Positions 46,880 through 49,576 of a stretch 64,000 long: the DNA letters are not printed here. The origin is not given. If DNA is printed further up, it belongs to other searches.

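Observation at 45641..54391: Four-gene secreted cluster: PSCyt1-WD40, PPC-paralog, DUF1549/DUF1553, PPC-paralog, with no DUF1501 partner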

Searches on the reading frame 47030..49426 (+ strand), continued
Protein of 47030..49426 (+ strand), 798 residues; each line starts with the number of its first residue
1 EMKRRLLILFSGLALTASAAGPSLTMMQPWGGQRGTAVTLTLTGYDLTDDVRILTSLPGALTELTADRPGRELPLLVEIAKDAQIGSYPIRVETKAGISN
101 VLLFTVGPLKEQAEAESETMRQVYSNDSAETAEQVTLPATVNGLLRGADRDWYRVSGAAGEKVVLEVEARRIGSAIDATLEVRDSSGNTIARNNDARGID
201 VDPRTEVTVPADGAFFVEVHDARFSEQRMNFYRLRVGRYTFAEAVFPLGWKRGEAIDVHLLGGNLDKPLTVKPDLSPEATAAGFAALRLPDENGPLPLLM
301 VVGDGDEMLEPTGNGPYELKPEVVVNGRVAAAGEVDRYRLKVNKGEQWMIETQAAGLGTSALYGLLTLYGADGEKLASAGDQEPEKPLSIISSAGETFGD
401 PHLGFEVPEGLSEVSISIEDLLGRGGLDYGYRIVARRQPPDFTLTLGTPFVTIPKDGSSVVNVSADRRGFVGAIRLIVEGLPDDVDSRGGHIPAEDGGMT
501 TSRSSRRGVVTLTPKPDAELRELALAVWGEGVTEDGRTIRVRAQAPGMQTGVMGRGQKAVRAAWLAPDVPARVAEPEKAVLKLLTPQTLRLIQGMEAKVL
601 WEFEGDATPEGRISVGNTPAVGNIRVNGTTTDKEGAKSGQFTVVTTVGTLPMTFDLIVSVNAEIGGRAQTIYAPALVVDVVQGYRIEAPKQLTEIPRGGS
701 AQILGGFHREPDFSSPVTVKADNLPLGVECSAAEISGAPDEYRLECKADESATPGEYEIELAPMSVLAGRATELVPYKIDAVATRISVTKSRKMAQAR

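Call 27: search_protein_families(library=pfam, proteins=[L014:17607-18977:-, L014:18935-21697:-, L038:14463-15761:-, L038:16045-18663:-, L038:18660-20540:-], max_evalue=0.001)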
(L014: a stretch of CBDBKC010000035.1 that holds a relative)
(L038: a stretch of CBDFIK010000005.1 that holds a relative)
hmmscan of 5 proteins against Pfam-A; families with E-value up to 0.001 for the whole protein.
L014:17607-18977:- (456 aa): 2 families
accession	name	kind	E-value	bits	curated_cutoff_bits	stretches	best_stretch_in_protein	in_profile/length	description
PF07394.17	DUF1501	-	9.4e-100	334.9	27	1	66-455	2-390/390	Protein of unknown function (DUF1501)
PF10518.14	TAT_signal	-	0.0007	19.9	22.7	0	28-46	3-21/21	TAT (twin-arginine translocation) pathway signal sequence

L014:18935-21697:- (920 aa): 2 families
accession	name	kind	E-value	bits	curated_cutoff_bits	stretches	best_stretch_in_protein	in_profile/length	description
PF07587.16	PSD1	-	8.4e-47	160.1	28.5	1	578-836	2-243/244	Protein of unknown function (DUF1553)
PF07583.16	PSCyt2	-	8.8e-40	137.3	29.8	1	334-518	2-205/209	Protein of unknown function (DUF1549)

L038:14463-15761:- (432 aa): 1 family
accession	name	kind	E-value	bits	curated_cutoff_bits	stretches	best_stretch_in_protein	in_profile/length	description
PF07394.17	DUF1501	-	1e-97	328.2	27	1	40-418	1-381/390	Protein of unknown function (DUF1501)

L038:16045-18663:- (872 aa): 4 families
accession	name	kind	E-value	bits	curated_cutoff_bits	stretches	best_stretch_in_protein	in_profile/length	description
PF07587.16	PSD1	-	7.7e-45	153.6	28.5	1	610-844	2-243/244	Protein of unknown function (DUF1553)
PF07583.16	PSCyt2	-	2e-40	139.4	29.8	1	367-548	2-205/209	Protein of unknown function (DUF1549)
PF02368.24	Big_2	-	9.1e-13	48.4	22.8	2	69-128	16-71/79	Bacterial Ig-like domain (group 2)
PF22359.2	Big-like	-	0.00055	20.6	27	0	307-350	3-46/48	Bacterial Ig-like domain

L038:18660-20540:- (626 aa): 0 families

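Call 30: search_solved_structures(query=window:47030-49426:+, max_evalue=1)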
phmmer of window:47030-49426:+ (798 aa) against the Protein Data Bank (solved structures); distinct sequences matched with E-value up to 1: 4.
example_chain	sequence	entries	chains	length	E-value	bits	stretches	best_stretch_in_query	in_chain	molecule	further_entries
5ulu_A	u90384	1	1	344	0.77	10.8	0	618-662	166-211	Cadherin-23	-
5un2_A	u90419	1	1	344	0.86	10.7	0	618-662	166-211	Cadherin-23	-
5tfk_A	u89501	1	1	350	0.87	10.6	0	618-662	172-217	Cadherin-23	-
5i8d_A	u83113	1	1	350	0.9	10.6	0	618-662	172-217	Cadherin-23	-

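Call 35: find_homologous_proteins(query=L036:15020-16459:+)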
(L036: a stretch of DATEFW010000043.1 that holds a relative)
Query L036:15020-16459:+ (479 aa): 7993 proteins with E <= 0.001 among 8000 candidates; the best 120 are listed.
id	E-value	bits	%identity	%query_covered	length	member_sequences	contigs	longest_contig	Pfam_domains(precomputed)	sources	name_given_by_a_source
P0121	0.0e+0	1059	94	100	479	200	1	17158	PF07394.18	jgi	jgi:hypothetical protein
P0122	0.0e+0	1034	92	100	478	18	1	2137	PF07394.18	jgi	jgi:uncharacterized protein (DUF1501 family)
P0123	9.3e-295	996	88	100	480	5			PF07394.18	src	-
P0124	7.1e-293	990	88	100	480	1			PF07394.18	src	-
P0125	5.2e-284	961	86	100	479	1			PF07394.18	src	-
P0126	7.9e-284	960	84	100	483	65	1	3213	PF07394.18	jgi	jgi:uncharacterized protein (DUF1501 family)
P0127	2.1e-281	952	83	100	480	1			PF07394.18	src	-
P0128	1.3e-280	949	83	100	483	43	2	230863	PF07394.18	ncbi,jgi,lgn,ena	jgi:hypothetical protein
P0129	5.9e-279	944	82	100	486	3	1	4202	PF07394.18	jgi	jgi:uncharacterized protein (DUF1501 family)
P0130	8.2e-277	937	83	100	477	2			PF07394.18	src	-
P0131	3.2e-276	935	81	100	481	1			PF07394.18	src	-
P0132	7.5e-273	924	80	100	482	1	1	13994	PF07394.18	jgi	-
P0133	1.2e-272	923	82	100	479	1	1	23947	PF07394.18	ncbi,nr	ncbi:MAG: DUF1501 domain-containing protein [Acidobacteria bacterium]|nr:DUF1501 domain-containing p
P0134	1.4e-272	923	81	100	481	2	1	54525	PF07394.18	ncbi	-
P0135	8.4e-272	920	81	100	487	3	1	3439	PF07394.18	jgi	jgi:hypothetical protein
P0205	1.7e-263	893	78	100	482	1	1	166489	PF07394.18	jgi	jgi:hypothetical protein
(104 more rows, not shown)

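Call 36: find_encoding_contigs(protein=P0205, flank=10000, max_places=2)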
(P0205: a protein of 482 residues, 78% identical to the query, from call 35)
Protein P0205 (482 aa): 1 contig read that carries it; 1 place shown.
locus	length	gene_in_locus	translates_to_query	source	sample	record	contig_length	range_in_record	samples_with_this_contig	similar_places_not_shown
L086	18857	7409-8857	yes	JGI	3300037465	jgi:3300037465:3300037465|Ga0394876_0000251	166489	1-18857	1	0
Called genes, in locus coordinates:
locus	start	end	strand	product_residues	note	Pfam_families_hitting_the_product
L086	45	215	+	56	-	-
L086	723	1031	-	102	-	PF06296:RelE (weak)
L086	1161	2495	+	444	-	PF23381:Beta-prop_IFT122_1st, PF24807:WD40_CDC20-Fz, PF25175:Beta-prop_WDR5, PF25174:Beta-prop_THOC3, PF25391:WD40_Gbeta, PF25172:Beta-prop_WDR3_2nd, PF25173:Beta-prop_WDR3_1st, PF24814:WD40_Prp19, +24 more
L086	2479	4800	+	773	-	-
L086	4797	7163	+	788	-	PF07583:PSCyt2, PF07587:PSD1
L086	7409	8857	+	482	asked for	PF07394:DUF1501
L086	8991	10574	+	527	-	PF01642:MM_CoA_mutase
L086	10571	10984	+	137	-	PF02310:B12-binding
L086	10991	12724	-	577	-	PF00115:COX1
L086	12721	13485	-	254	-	PF00116:COX2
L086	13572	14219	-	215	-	PF00702:Hydrolase, PF08282:Hydrolase_3 (faint), PF12710:HAD, PF13344:Hydrolase_6 (faint), PF13419:HAD_2, PF13242:Hydrolase_like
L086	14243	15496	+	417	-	PF07690:MFS_1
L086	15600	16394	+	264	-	-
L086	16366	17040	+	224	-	-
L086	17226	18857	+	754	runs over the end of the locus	-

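Call 37: find_encoding_contigs(protein=P0134, flank=10000, max_places=2)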
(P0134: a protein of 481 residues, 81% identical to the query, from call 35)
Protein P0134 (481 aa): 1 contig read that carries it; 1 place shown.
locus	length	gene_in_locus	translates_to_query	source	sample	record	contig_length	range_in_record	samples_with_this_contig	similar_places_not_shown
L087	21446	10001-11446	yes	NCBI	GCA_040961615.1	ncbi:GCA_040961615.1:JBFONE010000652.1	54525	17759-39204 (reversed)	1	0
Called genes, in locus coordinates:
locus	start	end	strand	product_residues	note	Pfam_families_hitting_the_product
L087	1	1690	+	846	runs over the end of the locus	PF00930:DPPIV_N (faint), PF26549:Tricorn_N (weak), PF26550:Tricorn_2nd (faint), PF26549:Tricorn_N, PF07676:PD40 (weak)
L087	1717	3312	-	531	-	PF01011:PQQ (faint), PF13360:PQQ_2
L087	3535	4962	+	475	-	PF07635:PSCyt1, PF24814:WD40_Prp19, PF25174:Beta-prop_THOC3, PF25175:Beta-prop_WDR5, PF23381:Beta-prop_IFT122_1st, PF24807:WD40_CDC20-Fz, PF25172:Beta-prop_WDR3_2nd, PF25173:Beta-prop_WDR3_1st, +27 more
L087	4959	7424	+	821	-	PF04151:PPC (weak)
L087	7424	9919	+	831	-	PF07583:PSCyt2, PF07587:PSD1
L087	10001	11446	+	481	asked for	PF07394:DUF1501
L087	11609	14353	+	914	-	PF13004:BACON (faint), PF19190:BACON_2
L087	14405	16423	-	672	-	-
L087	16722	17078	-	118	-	-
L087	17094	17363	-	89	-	-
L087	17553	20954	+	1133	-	PF13620:CarboxypepD_reg, PF25183:OMP_b-brl_4, PF00593:TonB_dep_Rec_b-barrel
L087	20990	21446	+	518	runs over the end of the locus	PF01494:FAD_binding_3, PF12831:FAD_oxidored (faint), PF04820:Trp_halogenase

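Call 39: predict_structure(alignment_id=A1)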
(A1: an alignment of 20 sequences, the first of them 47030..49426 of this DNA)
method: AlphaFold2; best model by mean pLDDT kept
length: 798 residues; sequences in the alignment: 20
mean_pLDDT: 80.4   pTM: 0.69
mean pLDDT of the five models: 80.4, 79.2, 79.2, 78.1, 74.9
residues with pLDDT >= 90: 250; 70-90: 395; 50-70: 81; < 50: 72
segments of 3 or more residues with pLDDT < 50: 1-19, 170-173, 384-398, 497-504, 549-561, 628-631, 794-798
pLDDT, mean of each block of 10 residues (from residue 1): 34 36 83 89 85 88 88 93 82 88 82 70 72 89 78 92 81 65 92 69 84 91 62 85 89 93 89 87 77 73 89 82 92 91 86 76 86 80 49 50 79 91 86 85 82 91 80 90 93 64 63 92 92 85 67 42 63 90 91 86 88 73 56 75 80 87 83 91 89 89 92 89 93 90 93 91 79 70 90 50
secondary structure, 60 per line:
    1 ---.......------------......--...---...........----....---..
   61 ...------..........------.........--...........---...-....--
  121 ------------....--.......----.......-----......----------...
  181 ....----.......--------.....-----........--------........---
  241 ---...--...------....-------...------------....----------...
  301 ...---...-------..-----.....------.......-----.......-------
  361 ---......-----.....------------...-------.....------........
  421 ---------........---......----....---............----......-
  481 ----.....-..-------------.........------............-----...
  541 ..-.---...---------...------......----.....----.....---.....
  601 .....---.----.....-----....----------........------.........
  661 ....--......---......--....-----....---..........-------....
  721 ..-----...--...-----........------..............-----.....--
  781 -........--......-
elements in order (helices of 4 or more, strands of 3 or more residues): H4-10 E23-28 E31-33 E37-47 E52-55 E59-63 E70-79 E86-94 E97-107 E111-113 H115-118 E133-136 E139-145 E150-156 E162-167 E178-184 E189-192 E204-208 E214-221 E230-237 E244-246 E249-251 E258-261 E269-271 E284-287 E298-303 E307-309 E324-328 E335-341 E347-353 E364-369 E375-379 E392-394 E402-406 E413-420 E430-437 E441-446 E451-454 E458-469 E474-479 E485-489 E506-514 E521-532 E538-542 E548-550 E560-562 E569-574 E579-583 E588-592 E596-605 E614-618 E624-627 E638-645 E652-664 E667-672 E676-681 E684-687 E693-696 E700-709 E717-722 E728-730 E733-735 E741-748 E755-768 E774-778 E782-789 H792-797

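Call 41: fold_search(model_id=the predicted structure, library=pdb)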
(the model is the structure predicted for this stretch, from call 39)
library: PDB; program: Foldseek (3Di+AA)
matches with E <= 10: 1998; with E <= 0.001: 495
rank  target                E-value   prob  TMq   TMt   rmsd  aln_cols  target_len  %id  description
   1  7sqc_2B               3.3e-17  1.00  0.18  0.19  55.0       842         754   11  Ciliary C1 central pair apparatus isolated from Chlamydomonas reinhardtii (released 2022-04-13)
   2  7sqc_2A               1.7e-16  1.00  0.18  0.19  55.2       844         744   10  Ciliary C1 central pair apparatus isolated from Chlamydomonas reinhardtii (released 2022-04-13)
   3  9ijj_h                5.5e-16  1.00  0.16  0.10  32.7       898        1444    9  In situ structure of the central apparatus in mouse sperm axoneme. (released 2025-06-04)
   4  9ijj_O                7.6e-16  1.00  0.15  0.10  74.8      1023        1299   10  In situ structure of the central apparatus in mouse sperm axoneme. (released 2025-06-04)
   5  9ijj_4I               2.8e-15  1.00  0.18  0.05  65.9       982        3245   11  In situ structure of the central apparatus in mouse sperm axoneme. (released 2025-06-04)
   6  9ijj_4J               5.2e-15  1.00  0.13  0.14  48.6       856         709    9  In situ structure of the central apparatus in mouse sperm axoneme. (released 2025-06-04)
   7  3b43                  8.7e-15  1.00  0.14  0.19  48.0       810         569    8  I-band fragment I65-I70 from titin (released 2008-01-22)
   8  7som_D                1.6e-14  1.00  0.14  0.08  45.7       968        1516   10  Ciliary C2 central pair apparatus isolated from Chlamydomonas reinhardtii (released 2022-04-13)
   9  7q5z                  3.3e-13  1.00  0.14  0.10  34.4       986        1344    8  Cryo-EM structure of native human A2ML1 (released 2022-04-20)
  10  8a0y_A                4.6e-13  1.00  0.15  0.19  22.4       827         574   10  Crystal structure of mouse contactin 2 immunoglobulin domains (released 2023-11-01)
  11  7q60                  4.6e-13  1.00  0.14  0.11  34.6       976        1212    9  Structure of TEV cleaved A2ML1 (A2ML1-TE) (released 2022-04-20)
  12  5a42                  1.1e-12  1.00  0.15  0.09  35.7       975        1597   10  Cryo-EM single particle 3D reconstruction of the native conformation of E. coli alpha-2-macroglobulin (ECAM) (released 2015-07-29)
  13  7q62_A                1.7e-12  1.00  0.13  0.11  36.9       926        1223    8  Structure of TEV cleaved A2ML1 dimer (A2ML1-TT dimer) (released 2022-04-20)
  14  7q1y_A                1.8e-12  1.00  0.15  0.10  33.7       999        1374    8  X-ray structure of human A2ML1 (released 2022-04-20)
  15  9qk2_F                2.7e-12  1.00  0.10  0.13  32.8       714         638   10  Structure of the Complement classical and lectin pathway C3 convertase in complex with substrate C3 (released 2025-12-24)
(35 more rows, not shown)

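Call 59: find_related_loci(query=A4, collection=metagenome_contigs, flank=10000)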
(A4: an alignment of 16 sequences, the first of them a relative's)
Query A4 (479 aa) in metagenome_contigs; peptide patterns used: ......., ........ (x = any residue, [..] = any of these).
600 stretches matched a pattern (row limit reached: there are more); 583 encode a relative of the query (tblastn E <= 1e-3); the best 80 are kept; 80 distinct loci.
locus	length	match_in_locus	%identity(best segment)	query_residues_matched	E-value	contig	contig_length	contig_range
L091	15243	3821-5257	91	1-479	0e+0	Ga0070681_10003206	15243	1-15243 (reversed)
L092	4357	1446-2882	91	1-479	0e+0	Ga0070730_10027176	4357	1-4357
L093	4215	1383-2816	91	1-479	0e+0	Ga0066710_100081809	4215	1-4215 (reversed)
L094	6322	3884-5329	83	1-479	0e+0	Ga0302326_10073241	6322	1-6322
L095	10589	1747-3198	80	1-479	0e+0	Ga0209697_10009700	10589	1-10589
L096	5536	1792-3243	81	1-479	0e+0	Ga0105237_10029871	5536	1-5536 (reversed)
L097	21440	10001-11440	79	1-479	0e+0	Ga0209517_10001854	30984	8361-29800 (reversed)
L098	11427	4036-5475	79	1-479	0e+0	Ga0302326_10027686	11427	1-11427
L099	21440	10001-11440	80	1-479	0e+0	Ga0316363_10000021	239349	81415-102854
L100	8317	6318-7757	79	1-479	0e+0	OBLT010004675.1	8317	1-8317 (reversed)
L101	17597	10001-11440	79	1-479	0e+0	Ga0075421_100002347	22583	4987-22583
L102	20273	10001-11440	79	1-479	0e+0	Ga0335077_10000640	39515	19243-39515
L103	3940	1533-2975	77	1-479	0e+0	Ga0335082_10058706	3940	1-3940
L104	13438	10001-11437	75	1-479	0e+0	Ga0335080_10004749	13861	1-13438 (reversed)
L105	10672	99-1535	75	1-479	0e+0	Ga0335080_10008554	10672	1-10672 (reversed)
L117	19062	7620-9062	74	1-479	0e+0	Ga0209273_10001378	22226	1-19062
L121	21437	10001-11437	74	1-479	0e+0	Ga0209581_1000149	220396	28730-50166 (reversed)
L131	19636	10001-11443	72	1-479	0e+0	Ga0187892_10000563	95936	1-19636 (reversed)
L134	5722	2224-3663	74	1-479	0e+0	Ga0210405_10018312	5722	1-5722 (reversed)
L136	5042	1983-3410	72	1-479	0e+0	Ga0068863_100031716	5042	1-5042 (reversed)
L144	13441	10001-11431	71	1-479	0e+0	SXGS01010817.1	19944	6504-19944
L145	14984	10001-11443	71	1-479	0e+0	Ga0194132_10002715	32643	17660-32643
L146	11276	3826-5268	69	1-479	0e+0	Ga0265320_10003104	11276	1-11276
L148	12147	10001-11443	69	1-479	0e+0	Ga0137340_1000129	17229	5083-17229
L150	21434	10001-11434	71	1-479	0e+0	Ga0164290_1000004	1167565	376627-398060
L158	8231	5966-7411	68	1-479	0e+0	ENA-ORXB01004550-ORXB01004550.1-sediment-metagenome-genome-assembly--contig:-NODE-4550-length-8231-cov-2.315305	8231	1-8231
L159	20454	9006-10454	68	1-479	0e+0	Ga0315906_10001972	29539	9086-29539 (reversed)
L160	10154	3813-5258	67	1-479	0e+0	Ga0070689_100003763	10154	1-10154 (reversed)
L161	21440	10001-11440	66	1-479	0e+0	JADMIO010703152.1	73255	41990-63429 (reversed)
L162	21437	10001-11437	68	1-479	0e+0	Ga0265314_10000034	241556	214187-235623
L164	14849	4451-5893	70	1-479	0e+0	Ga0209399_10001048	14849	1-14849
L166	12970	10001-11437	67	1-479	0e+0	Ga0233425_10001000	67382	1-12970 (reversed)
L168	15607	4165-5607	67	1-479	0e+0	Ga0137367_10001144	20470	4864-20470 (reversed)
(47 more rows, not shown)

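Call 66: search_solved_structures(query=A1, max_evalue=10, show_alignments=0)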
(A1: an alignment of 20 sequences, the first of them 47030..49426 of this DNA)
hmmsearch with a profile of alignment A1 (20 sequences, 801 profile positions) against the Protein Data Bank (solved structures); distinct sequences matched with E-value up to 10: 5.
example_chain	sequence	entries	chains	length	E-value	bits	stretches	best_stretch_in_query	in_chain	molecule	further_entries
5iku_A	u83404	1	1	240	0.00081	20.6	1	120-168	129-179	Collagenase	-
4hpk_B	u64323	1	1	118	0.041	15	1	120-168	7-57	Collagenase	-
1nqd_A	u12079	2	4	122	0.041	15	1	120-168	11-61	class 1 collagenase | Collagenase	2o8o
1nqj_A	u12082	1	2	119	0.041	15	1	120-168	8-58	class 1 collagenase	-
4hpk_A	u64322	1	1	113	0.074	14.1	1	122-168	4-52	Collagenase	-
